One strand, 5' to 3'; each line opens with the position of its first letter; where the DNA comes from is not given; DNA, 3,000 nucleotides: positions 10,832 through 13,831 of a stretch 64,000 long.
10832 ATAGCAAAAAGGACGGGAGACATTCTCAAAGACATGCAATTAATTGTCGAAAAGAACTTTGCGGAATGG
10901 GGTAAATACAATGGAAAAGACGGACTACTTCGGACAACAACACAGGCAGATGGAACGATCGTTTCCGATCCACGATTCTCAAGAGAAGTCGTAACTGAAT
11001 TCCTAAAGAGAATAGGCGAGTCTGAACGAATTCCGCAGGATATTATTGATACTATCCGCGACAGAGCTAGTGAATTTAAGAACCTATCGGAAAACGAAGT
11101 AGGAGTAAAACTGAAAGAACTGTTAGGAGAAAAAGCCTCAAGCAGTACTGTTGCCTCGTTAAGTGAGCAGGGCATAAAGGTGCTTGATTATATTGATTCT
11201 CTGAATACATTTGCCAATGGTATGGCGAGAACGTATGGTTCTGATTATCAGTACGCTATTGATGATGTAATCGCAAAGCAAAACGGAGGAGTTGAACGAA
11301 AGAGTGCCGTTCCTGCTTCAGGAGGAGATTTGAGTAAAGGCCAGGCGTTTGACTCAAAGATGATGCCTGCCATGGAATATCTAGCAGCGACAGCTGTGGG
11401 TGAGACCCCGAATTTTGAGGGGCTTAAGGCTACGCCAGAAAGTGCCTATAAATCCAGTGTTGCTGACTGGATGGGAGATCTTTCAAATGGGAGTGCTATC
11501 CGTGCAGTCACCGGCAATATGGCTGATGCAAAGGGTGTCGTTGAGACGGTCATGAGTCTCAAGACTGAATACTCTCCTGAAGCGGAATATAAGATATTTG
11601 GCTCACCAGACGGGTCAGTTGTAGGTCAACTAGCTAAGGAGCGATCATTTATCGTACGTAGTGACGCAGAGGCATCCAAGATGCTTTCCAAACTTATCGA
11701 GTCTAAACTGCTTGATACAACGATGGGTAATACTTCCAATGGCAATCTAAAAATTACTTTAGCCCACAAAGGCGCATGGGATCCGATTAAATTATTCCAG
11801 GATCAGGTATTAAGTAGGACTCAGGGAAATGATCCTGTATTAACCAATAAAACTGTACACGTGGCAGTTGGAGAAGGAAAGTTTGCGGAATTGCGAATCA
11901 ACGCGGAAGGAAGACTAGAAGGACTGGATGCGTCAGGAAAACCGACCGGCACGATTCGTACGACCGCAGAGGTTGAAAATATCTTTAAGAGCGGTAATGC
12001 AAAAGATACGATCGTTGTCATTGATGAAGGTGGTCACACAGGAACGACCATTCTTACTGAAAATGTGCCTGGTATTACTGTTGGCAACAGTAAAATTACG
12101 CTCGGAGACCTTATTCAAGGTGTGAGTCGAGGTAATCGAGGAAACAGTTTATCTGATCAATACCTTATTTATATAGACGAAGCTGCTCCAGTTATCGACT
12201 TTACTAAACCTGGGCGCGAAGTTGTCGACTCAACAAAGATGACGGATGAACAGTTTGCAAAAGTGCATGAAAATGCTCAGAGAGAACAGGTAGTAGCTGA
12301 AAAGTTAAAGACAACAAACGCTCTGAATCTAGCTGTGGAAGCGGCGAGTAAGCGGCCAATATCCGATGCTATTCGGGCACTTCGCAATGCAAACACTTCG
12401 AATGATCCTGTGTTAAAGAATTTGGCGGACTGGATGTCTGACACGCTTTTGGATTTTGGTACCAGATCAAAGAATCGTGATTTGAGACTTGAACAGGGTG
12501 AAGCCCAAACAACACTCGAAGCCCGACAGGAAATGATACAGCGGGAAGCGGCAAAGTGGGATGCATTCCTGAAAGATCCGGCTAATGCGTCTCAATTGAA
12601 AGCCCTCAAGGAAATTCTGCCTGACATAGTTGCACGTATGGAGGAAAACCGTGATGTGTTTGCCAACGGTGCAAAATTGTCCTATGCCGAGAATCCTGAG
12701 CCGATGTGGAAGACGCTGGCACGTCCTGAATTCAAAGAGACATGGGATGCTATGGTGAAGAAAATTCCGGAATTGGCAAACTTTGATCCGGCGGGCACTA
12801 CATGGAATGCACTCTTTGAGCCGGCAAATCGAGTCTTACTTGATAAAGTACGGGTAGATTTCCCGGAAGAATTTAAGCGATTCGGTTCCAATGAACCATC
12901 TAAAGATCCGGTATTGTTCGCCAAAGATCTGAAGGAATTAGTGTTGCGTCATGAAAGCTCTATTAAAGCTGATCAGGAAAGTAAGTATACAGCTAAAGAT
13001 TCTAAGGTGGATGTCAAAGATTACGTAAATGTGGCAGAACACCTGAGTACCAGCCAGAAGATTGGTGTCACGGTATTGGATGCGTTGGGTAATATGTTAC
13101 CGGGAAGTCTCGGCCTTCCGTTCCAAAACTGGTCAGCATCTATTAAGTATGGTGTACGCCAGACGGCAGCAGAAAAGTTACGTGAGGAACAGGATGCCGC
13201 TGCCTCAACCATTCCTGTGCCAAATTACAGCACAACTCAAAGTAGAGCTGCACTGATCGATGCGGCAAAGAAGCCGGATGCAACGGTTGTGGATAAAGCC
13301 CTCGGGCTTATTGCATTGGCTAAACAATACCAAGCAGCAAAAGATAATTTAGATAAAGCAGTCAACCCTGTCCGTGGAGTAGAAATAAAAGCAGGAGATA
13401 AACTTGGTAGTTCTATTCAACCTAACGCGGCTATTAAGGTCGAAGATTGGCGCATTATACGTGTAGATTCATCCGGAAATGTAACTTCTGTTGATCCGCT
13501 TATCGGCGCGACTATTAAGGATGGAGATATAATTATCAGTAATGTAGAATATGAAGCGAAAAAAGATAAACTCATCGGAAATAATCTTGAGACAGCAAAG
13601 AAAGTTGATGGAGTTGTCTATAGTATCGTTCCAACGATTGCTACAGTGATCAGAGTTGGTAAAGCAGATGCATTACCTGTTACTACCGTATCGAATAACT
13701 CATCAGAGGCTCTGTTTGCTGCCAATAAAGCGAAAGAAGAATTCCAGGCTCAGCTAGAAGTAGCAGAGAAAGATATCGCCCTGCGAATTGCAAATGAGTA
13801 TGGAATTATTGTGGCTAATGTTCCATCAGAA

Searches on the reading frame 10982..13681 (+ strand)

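Call 67: search_protein_families(library=pfam, proteins=[window:10982-13681:+], max_evalue=1)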
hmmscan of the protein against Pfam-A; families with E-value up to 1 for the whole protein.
window:10982-13681:+ (900 aa): 2 families
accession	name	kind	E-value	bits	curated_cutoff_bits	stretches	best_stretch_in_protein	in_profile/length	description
PF24975.1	UBA_Rad5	-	0.14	12.8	27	0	783-795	21-33/40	Fungal Rad5 UBA-like domain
PF19104.5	DUF5791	-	0.26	11.9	27.4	1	424-529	17-120/124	Family of unknown function (DUF5791)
